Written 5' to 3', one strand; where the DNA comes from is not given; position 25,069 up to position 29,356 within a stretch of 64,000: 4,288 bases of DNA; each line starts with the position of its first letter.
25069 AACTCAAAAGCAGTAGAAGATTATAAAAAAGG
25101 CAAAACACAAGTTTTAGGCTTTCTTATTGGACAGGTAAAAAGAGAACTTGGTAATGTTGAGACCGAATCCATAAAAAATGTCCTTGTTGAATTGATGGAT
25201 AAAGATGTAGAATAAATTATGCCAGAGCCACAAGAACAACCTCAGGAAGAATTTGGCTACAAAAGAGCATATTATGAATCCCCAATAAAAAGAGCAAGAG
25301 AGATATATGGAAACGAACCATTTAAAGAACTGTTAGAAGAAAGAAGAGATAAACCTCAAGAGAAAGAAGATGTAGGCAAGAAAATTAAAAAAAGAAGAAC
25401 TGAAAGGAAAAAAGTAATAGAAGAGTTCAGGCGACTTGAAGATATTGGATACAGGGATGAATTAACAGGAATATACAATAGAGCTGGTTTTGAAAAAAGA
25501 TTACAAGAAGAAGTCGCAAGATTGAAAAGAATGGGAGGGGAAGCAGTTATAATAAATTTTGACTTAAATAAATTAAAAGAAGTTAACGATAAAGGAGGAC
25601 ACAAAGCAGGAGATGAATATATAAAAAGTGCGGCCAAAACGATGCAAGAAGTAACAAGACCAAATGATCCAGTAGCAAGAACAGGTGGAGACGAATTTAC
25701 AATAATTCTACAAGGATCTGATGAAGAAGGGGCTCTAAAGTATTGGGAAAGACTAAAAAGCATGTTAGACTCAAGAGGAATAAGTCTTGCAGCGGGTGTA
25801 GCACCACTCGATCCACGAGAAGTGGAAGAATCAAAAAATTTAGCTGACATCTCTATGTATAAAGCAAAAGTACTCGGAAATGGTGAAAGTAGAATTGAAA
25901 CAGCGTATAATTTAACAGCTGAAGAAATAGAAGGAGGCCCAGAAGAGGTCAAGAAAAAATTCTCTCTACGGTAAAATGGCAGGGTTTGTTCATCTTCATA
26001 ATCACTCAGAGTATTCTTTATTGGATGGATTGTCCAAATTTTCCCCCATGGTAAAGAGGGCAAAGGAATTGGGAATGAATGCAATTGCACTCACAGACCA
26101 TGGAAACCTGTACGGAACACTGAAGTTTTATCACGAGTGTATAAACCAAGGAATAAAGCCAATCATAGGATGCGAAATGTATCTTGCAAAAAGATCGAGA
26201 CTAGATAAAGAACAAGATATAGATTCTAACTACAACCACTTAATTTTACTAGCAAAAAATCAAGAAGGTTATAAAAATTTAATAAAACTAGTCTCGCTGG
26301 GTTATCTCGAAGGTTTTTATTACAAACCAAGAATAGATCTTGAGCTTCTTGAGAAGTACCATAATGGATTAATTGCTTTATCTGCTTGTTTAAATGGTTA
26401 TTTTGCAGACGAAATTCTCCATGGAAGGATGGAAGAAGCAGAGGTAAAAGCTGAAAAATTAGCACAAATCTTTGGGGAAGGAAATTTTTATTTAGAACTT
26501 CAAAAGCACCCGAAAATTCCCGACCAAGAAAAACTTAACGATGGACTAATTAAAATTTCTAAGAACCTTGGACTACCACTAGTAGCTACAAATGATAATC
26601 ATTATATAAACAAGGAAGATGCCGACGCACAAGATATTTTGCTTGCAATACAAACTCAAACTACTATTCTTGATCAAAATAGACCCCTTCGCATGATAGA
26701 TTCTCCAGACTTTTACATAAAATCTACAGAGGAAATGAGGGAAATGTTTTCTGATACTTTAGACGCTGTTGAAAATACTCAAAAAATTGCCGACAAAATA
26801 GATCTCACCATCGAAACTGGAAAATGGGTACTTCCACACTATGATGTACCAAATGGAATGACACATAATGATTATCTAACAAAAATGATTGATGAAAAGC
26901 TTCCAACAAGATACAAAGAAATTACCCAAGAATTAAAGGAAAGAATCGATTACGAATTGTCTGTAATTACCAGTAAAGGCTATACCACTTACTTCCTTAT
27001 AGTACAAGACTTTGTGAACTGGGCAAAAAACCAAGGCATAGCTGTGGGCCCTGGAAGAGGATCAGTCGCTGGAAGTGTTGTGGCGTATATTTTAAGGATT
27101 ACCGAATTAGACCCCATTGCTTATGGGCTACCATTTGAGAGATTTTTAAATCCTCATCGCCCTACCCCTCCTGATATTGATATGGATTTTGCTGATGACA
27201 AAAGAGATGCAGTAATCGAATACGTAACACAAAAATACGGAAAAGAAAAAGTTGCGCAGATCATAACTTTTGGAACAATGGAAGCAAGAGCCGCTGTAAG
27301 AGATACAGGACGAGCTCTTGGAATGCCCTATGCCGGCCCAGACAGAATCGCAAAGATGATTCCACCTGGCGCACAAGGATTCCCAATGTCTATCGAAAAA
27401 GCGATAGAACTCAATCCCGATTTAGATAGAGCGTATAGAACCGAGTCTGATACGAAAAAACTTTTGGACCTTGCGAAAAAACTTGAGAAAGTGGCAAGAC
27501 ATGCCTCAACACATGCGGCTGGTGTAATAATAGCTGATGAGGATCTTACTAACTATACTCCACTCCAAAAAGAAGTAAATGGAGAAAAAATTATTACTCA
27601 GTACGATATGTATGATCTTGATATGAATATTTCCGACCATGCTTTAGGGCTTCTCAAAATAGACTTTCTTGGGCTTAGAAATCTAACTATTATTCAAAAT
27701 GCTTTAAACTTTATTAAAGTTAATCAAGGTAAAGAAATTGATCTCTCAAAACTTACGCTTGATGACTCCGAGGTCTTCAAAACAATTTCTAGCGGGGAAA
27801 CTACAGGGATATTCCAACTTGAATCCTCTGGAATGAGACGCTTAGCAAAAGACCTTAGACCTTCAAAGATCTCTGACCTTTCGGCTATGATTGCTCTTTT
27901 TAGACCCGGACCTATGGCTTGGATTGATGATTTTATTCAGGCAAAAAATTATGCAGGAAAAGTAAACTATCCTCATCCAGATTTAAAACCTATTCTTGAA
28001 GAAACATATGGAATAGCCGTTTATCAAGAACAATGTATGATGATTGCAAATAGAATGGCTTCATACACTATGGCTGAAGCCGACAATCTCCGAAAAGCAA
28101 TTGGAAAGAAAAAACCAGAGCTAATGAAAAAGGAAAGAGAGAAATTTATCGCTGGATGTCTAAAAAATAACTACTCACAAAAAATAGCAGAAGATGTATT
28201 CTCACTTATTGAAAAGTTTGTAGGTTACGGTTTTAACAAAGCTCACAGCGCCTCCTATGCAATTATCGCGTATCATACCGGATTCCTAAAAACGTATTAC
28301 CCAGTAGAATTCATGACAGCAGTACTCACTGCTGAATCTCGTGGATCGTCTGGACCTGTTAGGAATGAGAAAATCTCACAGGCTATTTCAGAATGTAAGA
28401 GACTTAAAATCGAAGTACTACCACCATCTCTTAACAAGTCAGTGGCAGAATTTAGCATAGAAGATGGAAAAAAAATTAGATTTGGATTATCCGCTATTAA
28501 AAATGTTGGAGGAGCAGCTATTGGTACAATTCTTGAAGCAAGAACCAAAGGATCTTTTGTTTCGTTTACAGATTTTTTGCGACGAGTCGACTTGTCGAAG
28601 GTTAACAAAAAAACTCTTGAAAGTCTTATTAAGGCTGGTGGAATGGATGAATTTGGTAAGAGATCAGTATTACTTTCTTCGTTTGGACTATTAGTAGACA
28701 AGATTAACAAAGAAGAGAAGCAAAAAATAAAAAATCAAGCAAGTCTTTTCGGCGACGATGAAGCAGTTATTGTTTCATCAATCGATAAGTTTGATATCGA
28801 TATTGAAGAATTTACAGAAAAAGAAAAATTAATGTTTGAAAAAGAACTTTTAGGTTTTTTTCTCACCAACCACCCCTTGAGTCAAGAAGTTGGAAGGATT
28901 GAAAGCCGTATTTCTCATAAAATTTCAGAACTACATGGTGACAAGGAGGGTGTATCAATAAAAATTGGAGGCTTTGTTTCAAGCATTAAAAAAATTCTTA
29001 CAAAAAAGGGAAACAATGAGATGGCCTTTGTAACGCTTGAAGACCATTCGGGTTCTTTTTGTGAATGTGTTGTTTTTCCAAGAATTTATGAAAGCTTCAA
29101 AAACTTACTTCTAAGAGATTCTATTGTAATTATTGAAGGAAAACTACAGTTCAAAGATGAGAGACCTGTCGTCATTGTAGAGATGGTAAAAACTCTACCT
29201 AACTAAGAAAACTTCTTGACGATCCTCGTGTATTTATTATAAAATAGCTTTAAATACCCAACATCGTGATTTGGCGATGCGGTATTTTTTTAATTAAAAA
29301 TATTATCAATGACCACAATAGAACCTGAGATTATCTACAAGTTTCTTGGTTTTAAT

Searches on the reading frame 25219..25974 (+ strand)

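Call 59: search_protein_families(library=pfam, proteins=[window:25219-25974:+], max_evalue=0.0001)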
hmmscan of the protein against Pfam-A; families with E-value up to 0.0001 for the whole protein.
window:25219-25974:+ (251 aa): 1 family
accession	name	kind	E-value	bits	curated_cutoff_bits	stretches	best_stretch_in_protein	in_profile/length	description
PF00990.26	GGDEF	-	1.2e-29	103.6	23.8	1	79-217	3-155/161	Diguanylate cyclase, GGDEF domain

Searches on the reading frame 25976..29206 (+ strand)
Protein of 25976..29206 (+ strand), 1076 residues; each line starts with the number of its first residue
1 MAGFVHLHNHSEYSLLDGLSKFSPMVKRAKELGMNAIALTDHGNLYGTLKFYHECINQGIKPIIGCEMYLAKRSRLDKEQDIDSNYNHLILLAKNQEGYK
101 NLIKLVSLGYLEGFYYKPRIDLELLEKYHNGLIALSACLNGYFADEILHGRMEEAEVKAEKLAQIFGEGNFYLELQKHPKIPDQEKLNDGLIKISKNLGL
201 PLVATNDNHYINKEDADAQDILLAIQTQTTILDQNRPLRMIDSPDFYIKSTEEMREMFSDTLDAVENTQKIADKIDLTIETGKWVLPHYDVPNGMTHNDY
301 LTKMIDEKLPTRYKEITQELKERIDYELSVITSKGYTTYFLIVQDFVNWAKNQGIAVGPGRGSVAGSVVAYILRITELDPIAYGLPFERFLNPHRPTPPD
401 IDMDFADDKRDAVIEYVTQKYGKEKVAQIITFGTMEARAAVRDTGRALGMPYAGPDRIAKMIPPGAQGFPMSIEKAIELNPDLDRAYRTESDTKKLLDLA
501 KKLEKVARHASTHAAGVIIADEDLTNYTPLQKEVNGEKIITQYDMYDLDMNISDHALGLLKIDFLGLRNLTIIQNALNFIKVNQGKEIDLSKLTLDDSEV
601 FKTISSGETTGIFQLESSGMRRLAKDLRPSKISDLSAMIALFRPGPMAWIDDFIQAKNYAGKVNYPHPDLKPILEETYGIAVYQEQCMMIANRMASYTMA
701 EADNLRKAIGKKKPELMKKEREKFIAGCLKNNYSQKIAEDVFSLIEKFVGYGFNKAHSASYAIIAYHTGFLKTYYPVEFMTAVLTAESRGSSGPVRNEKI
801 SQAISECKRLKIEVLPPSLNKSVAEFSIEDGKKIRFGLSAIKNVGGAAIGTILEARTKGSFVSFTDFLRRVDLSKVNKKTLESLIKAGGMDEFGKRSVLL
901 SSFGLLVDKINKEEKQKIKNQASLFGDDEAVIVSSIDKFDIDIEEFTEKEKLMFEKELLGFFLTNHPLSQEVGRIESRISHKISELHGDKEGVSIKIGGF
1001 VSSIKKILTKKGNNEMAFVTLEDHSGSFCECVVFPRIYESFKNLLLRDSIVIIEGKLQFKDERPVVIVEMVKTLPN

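Call 59: search_protein_families(library=pfam, proteins=[window:25976-29206:+], max_evalue=0.0001)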
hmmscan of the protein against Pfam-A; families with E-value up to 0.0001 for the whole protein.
window:25976-29206:+ (1076 aa): 5 families
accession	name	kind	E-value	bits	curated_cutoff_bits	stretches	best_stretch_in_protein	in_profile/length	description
PF07733.18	DNA_pol3_alpha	-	2.9e-97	325.8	23.9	1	299-566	1-260/260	Bacterial DNA polymerase III alpha NTPase domain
PF17657.6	DNA_pol3_finger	-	2.4e-61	206.4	22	1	569-732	1-166/166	Bacterial DNA polymerase III alpha subunit finger domain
PF02811.25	PHP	-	7.5e-61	205.7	26.4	1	6-178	1-164/164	PHP domain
PF14579.12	HHH_6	-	3.7e-28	98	25.6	1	811-895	1-85/90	Helix-hairpin-helix motif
PF01336.31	tRNA_anti-codon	-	1.6e-10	41.2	27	1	996-1072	2-73/75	OB-fold nucleic acid binding domain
